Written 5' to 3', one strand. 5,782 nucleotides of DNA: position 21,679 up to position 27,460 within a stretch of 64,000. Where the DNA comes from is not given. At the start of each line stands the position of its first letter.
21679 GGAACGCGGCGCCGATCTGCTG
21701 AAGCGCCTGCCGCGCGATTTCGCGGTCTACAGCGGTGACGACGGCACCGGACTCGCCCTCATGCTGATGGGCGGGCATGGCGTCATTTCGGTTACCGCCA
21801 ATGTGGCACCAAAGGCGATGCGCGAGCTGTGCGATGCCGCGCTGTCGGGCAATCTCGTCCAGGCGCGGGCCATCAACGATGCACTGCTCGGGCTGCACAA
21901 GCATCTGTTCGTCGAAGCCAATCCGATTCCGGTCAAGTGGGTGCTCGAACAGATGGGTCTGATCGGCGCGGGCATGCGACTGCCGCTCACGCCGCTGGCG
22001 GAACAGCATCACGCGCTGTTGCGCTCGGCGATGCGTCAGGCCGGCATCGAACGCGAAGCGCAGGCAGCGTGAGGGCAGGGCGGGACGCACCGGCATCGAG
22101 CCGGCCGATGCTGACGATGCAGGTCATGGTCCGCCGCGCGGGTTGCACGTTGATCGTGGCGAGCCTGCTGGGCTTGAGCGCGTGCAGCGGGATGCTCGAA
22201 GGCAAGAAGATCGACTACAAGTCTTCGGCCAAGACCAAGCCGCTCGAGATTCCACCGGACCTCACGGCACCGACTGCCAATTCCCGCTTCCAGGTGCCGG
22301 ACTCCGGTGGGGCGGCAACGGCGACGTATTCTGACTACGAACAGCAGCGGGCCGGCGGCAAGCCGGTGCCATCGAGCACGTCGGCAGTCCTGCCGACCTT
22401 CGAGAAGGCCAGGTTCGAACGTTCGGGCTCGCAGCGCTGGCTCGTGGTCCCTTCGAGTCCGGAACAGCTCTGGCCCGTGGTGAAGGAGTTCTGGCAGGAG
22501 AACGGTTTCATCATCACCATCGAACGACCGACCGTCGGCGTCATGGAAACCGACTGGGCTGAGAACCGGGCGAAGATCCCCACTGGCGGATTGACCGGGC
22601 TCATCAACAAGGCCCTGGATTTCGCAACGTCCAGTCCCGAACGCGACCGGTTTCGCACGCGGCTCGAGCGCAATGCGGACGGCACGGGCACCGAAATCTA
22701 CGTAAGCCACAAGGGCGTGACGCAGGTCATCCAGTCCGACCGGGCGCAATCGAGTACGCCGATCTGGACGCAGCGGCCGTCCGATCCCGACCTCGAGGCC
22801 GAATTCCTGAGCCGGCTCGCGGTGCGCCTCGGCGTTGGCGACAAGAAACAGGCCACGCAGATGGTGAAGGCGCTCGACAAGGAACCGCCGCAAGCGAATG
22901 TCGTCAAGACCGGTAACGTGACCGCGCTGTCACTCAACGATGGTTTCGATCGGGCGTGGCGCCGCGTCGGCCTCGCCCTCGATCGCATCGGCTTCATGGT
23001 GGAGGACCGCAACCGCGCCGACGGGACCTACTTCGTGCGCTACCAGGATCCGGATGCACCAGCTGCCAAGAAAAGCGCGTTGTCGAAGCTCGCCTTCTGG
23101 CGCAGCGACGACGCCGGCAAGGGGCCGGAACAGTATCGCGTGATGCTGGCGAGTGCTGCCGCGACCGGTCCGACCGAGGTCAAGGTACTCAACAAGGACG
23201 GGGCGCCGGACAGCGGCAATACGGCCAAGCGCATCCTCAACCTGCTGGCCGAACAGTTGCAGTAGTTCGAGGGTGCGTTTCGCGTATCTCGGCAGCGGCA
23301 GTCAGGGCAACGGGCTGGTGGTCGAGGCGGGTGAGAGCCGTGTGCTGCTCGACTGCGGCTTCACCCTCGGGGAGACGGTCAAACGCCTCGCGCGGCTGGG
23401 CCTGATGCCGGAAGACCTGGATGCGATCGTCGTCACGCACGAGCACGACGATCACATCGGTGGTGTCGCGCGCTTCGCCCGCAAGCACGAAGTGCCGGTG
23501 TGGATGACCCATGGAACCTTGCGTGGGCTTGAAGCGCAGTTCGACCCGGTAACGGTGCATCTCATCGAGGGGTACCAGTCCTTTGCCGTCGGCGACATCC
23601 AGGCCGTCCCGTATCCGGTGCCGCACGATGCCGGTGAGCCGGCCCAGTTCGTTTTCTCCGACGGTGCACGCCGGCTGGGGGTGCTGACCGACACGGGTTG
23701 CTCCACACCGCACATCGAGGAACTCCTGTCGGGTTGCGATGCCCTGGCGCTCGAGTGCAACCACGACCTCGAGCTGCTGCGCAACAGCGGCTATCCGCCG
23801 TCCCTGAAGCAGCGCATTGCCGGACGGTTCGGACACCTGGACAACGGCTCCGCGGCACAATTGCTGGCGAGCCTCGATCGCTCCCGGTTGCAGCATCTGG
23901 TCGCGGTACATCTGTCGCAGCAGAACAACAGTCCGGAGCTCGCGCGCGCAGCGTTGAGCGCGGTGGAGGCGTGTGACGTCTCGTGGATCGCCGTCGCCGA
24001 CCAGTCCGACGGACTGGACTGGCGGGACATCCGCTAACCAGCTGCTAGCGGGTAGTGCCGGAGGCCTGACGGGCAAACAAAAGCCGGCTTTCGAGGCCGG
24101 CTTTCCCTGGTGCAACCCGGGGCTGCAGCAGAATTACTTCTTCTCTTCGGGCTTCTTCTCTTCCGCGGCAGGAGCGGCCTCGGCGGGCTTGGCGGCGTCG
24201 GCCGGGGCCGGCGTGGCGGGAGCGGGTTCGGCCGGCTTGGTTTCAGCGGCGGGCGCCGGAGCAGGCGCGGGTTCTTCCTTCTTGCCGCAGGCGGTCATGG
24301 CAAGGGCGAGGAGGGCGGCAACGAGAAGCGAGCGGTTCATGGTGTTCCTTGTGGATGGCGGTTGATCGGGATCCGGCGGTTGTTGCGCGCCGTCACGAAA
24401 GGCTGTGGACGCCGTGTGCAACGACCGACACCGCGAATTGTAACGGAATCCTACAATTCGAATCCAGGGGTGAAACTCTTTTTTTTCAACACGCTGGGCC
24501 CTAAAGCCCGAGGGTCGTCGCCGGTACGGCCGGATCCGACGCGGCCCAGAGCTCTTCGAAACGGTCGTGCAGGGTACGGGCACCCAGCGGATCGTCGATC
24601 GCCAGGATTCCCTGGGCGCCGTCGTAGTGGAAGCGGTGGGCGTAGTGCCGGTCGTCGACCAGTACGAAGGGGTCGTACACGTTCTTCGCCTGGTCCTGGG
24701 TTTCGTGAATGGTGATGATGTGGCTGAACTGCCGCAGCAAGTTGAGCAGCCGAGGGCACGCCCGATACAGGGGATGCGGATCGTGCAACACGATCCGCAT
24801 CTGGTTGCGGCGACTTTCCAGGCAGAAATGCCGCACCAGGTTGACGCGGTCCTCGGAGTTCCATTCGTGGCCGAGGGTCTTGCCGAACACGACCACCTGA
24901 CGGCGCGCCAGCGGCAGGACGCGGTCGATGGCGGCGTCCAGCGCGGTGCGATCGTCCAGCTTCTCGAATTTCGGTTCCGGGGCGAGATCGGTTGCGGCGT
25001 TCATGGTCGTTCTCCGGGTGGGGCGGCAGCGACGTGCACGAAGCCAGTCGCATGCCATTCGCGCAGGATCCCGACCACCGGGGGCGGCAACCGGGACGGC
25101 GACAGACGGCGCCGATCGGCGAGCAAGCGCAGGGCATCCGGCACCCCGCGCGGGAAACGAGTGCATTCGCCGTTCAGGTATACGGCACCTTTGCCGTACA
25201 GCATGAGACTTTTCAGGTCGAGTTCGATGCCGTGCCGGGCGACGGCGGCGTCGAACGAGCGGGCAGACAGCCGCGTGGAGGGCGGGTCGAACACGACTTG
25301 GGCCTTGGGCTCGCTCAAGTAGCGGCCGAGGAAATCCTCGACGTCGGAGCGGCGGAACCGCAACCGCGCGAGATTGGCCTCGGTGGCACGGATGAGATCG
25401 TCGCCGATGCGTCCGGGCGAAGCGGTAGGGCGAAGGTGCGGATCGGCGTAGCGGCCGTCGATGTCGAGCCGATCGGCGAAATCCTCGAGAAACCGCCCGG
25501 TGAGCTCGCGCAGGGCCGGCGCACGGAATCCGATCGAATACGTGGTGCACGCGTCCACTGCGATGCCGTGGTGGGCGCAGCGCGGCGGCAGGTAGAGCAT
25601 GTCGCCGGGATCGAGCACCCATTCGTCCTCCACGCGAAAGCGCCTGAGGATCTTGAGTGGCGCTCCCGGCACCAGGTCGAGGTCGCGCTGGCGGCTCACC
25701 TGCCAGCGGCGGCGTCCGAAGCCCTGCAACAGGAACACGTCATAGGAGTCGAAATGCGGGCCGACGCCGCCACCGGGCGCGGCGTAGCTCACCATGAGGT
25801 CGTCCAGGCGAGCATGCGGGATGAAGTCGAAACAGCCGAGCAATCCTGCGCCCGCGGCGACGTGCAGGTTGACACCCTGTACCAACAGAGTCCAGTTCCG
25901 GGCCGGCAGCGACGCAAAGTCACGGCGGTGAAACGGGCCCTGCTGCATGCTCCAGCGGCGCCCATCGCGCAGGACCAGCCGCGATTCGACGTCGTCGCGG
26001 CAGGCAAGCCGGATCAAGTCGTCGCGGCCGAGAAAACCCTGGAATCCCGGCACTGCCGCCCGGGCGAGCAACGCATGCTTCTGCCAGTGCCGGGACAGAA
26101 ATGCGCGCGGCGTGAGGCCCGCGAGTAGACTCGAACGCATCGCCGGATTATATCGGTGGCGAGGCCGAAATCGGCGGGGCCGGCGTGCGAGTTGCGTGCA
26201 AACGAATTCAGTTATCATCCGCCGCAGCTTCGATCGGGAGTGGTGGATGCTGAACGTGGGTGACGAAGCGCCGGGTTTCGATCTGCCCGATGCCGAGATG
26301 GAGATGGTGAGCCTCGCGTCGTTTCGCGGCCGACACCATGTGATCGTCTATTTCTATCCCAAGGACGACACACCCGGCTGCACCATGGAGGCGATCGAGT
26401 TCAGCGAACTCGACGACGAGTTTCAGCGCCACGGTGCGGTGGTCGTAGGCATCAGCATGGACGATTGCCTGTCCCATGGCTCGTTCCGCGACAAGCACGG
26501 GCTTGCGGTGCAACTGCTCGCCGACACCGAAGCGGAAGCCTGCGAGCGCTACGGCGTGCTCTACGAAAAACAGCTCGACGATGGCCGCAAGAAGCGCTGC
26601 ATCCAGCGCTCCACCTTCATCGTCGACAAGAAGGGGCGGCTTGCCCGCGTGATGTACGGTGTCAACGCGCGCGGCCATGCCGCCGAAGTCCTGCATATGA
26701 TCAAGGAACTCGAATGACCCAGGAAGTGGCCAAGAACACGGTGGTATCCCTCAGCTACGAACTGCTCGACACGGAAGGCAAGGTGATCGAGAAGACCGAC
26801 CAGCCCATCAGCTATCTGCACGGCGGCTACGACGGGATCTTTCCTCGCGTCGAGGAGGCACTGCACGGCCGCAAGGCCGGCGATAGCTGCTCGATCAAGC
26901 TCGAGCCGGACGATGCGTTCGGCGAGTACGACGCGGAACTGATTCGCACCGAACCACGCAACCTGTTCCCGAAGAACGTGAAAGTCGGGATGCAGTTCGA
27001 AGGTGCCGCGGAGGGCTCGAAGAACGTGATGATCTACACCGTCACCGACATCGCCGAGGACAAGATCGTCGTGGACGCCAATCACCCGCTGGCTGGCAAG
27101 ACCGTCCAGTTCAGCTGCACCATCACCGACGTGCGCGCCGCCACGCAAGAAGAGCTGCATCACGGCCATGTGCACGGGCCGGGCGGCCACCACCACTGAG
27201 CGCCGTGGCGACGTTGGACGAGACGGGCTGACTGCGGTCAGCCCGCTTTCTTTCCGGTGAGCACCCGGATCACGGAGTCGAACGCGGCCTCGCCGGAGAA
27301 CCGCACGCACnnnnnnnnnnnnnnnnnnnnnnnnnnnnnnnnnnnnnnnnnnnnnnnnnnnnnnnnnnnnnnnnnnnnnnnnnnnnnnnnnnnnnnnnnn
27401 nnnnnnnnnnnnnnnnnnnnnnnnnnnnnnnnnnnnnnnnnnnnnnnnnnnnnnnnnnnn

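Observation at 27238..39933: Integrated PQQ make / export / re-import locus with its own TonB and two-component system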

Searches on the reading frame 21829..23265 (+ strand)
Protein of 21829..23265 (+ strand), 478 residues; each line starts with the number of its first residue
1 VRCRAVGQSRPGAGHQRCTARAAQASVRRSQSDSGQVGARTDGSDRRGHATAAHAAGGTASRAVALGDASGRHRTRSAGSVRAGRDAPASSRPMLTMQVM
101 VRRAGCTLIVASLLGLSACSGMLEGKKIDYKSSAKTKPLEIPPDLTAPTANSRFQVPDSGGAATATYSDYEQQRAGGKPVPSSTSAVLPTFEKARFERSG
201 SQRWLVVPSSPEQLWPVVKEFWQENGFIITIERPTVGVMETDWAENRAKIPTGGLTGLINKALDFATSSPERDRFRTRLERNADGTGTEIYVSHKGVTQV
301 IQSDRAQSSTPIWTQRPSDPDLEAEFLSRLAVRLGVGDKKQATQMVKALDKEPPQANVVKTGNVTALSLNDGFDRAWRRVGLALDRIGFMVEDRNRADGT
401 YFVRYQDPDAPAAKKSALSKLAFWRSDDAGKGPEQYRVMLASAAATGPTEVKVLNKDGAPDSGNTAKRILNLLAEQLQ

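Call 46: search_protein_families(library=pfam, proteins=[window:21829-23265:+], max_evalue=0.00001)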
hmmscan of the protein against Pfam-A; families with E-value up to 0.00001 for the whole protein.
window:21829-23265:+ (478 aa): 1 family
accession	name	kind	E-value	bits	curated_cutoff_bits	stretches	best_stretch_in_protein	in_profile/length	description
PF06804.17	Lipoprotein_18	-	6.9e-44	150.6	25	1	129-475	1-321/323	NlpB/DapX lipoprotein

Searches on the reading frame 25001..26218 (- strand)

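Call 46: search_protein_families(library=pfam, proteins=[window:25001-26218:-], max_evalue=0.00001)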
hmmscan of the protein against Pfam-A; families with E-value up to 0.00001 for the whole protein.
window:25001-26218:- (405 aa): 2 families
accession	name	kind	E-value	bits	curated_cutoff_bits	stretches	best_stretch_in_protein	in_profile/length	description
PF08007.18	JmjC_2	-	1.1e-35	122.3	22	1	128-239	4-127/127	JmjC domain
PF20514.4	ROXA-like_wH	-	1.5e-08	35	22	1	287-373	3-92/119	ROXA-like winged helix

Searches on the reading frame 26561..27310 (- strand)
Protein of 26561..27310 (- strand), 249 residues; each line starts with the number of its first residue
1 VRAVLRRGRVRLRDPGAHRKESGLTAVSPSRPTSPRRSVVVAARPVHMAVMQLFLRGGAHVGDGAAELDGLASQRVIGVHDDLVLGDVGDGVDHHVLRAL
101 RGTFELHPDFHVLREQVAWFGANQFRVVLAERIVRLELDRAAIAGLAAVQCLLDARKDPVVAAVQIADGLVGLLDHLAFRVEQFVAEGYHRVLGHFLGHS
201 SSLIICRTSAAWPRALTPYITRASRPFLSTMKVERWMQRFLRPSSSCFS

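Call 46: search_protein_families(library=pfam, proteins=[window:26561-27310:-], max_evalue=0.00001)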
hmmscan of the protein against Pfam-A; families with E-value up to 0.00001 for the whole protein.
window:26561-27310:- (249 aa): 0 families
